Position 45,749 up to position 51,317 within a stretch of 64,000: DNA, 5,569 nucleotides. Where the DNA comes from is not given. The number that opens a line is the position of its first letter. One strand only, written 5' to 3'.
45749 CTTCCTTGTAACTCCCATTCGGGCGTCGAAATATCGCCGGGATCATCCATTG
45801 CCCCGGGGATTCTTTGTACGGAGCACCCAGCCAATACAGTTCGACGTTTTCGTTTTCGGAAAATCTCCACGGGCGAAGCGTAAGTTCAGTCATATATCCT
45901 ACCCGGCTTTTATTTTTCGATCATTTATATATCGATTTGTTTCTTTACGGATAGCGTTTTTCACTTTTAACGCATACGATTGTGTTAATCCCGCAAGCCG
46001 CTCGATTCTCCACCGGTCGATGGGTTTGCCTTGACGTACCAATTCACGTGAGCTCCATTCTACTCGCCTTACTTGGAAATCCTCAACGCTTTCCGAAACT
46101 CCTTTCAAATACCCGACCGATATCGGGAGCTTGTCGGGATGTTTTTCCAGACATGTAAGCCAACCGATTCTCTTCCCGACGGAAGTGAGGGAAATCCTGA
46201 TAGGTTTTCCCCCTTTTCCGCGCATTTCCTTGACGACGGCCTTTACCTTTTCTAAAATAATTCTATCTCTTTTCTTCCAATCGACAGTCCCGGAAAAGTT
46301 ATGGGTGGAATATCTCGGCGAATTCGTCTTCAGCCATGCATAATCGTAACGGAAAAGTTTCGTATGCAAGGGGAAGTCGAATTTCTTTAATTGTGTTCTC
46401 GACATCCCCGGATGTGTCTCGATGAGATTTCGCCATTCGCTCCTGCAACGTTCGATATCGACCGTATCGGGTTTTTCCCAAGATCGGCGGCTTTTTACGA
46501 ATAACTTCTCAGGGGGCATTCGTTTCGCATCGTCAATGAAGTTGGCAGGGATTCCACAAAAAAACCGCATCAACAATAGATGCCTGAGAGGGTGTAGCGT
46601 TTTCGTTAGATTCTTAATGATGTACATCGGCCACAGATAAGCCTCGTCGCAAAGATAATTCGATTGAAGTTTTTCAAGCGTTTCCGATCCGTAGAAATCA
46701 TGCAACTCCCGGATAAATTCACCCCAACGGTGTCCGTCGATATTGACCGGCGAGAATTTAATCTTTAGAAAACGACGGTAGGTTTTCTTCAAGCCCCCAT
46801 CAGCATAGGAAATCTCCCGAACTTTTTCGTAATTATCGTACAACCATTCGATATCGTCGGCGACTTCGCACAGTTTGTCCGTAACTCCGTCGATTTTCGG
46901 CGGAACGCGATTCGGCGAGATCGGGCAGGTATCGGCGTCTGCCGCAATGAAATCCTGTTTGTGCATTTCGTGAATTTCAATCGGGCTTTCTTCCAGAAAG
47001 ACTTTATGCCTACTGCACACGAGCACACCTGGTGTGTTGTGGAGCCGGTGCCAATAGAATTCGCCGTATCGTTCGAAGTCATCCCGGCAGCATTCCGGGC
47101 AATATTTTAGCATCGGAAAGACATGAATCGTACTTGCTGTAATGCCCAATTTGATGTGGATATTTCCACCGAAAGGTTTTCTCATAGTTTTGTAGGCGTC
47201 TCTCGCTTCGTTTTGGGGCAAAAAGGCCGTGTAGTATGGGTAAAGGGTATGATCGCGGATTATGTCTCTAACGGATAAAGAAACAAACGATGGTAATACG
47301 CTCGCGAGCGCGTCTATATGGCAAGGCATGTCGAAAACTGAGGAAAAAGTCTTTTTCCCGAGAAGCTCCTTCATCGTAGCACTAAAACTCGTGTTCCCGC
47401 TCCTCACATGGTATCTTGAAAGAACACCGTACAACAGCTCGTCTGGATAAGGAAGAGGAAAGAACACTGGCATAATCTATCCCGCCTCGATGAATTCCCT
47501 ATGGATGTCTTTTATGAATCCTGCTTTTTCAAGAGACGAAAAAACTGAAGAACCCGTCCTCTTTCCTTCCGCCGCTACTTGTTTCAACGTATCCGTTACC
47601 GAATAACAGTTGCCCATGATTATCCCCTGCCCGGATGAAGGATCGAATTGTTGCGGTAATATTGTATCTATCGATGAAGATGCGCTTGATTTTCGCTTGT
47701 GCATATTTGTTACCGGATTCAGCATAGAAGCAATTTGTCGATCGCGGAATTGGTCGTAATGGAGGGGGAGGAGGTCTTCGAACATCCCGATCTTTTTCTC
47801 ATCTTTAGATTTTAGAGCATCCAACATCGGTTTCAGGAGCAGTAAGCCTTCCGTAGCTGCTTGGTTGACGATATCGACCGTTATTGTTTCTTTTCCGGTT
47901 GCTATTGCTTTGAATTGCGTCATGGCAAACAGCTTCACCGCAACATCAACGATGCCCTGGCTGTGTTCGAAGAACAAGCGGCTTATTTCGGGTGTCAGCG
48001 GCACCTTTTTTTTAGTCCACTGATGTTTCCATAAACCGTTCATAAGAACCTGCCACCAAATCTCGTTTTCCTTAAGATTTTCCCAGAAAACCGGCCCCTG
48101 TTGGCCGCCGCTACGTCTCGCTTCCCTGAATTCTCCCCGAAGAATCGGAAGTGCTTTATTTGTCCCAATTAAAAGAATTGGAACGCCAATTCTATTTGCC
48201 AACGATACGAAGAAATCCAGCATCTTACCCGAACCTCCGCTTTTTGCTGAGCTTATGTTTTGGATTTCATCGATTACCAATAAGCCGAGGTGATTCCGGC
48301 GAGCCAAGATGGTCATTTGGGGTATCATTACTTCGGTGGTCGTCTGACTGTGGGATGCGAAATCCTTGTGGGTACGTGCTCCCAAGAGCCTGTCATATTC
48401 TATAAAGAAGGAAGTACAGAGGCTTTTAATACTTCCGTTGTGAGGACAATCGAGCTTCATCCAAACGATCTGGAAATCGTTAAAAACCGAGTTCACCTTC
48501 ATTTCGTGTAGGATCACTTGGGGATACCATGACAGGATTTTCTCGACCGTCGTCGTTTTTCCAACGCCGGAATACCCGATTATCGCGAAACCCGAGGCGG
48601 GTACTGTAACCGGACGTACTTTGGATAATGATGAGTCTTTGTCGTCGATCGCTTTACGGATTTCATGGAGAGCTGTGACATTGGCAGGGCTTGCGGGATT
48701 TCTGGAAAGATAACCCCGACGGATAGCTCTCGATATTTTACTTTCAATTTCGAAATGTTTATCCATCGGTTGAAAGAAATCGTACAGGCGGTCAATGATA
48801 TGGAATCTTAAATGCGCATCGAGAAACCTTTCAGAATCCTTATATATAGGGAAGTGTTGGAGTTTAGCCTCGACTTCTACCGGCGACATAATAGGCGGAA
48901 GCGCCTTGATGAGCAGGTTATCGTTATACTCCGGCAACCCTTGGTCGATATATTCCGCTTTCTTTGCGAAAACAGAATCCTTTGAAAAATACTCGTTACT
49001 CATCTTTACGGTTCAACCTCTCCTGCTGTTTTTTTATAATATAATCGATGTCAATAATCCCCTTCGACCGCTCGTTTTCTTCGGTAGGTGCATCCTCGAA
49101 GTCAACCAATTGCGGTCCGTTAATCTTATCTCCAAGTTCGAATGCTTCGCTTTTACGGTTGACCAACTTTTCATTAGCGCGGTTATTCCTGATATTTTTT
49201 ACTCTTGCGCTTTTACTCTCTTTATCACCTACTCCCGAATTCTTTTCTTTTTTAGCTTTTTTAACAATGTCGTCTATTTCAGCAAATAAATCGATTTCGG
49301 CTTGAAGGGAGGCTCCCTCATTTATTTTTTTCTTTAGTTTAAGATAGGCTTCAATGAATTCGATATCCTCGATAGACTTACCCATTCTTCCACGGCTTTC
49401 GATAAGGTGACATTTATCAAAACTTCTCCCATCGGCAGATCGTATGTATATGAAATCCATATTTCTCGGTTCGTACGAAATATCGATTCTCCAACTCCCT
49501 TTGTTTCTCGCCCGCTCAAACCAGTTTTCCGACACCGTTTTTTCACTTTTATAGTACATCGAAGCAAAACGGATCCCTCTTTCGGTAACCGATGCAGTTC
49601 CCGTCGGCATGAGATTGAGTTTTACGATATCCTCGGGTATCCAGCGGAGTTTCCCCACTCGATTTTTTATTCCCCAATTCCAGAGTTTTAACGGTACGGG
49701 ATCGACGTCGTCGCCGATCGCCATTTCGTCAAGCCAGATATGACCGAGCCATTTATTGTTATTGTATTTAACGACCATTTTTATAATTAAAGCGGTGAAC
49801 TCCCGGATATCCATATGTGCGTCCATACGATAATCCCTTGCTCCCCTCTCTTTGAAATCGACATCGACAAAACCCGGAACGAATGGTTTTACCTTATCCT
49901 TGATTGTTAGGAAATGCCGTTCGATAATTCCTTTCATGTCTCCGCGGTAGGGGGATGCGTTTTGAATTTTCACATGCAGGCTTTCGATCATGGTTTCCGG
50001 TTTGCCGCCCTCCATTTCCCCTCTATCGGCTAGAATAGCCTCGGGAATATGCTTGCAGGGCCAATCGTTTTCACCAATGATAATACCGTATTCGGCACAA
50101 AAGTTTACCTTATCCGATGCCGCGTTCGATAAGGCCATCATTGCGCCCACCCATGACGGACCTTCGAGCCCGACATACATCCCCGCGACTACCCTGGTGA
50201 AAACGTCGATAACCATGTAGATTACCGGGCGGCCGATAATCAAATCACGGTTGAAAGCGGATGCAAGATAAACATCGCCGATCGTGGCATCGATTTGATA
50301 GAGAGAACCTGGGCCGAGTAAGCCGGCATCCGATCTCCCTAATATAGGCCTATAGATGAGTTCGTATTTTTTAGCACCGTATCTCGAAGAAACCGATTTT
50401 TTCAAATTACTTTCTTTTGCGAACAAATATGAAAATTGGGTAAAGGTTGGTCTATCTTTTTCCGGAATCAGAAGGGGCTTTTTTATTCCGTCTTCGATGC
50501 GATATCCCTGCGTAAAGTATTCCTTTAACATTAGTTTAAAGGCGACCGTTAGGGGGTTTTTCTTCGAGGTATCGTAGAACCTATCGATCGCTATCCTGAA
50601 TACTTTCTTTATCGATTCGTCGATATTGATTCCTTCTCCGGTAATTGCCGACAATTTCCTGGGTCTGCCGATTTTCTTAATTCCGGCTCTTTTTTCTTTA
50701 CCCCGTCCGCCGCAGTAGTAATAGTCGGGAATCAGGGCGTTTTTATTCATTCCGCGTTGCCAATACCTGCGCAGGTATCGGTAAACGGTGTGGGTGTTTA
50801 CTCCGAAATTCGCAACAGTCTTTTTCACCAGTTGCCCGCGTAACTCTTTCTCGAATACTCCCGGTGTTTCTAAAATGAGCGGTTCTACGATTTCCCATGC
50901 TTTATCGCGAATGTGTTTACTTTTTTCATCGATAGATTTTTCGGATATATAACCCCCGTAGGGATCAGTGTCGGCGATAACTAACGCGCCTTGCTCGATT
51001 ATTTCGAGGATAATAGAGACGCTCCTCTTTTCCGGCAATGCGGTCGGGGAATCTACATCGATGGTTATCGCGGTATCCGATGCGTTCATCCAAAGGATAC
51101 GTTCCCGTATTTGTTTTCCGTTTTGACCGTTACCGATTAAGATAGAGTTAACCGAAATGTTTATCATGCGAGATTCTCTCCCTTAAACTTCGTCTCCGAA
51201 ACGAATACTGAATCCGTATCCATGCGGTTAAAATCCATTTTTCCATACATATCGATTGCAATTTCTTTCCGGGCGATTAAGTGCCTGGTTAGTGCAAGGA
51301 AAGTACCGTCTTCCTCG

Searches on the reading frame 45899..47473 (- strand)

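Call 40: search_protein_families(library=pfam, proteins=[window:45899-47473:-], max_evalue=0.001)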
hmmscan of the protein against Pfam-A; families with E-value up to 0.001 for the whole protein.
window:45899-47473:- (524 aa): 2 families
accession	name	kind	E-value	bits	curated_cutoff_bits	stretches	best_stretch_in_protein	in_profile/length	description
PF15978.11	TnsD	-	1.5e-41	143.1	32.4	2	337-455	236-354/355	Tn7-like transposition protein D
PF06527.16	TniQ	-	3e-25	90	27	1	4-160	2-142/142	TniQ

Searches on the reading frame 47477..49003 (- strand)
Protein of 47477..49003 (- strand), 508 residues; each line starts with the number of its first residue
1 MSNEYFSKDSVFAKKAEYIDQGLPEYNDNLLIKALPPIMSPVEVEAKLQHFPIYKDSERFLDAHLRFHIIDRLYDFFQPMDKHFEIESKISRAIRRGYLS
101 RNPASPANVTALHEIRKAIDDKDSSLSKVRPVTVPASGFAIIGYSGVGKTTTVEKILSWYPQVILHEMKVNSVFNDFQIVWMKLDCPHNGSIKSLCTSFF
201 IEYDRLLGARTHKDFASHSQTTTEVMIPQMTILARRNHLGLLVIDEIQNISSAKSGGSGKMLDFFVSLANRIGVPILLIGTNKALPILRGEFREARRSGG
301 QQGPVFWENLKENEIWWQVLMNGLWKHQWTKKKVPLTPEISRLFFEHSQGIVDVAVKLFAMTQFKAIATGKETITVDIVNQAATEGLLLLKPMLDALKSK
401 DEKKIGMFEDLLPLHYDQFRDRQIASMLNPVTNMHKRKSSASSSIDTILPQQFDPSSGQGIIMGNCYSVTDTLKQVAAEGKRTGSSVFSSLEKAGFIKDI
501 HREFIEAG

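Call 40: search_protein_families(library=pfam, proteins=[window:47477-49003:-], max_evalue=0.001)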
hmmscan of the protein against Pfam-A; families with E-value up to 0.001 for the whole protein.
window:47477-49003:- (508 aa): 2 families
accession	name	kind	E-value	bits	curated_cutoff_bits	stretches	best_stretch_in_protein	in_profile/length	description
PF13401.12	AAA_22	-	8.1e-20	71.9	27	1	140-288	9-130/130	AAA domain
PF05621.17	TniB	-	2.8e-08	33.9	22.4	1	137-289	36-170/189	Bacterial TniB protein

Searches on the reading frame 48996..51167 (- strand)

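Call 40: search_protein_families(library=pfam, proteins=[window:48996-51167:-], max_evalue=0.001)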
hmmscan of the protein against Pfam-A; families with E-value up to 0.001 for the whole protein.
window:48996-51167:- (723 aa): 2 families
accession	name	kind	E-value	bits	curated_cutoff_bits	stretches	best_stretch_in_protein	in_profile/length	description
PF09299.17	Mu-transpos_C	-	2.8e-06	27.6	21.7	1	517-583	2-58/61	Mu transposase, C-terminal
PF13384.12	HTH_23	-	0.00057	20.1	24.6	0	111-139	17-45/50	Homeodomain-like domain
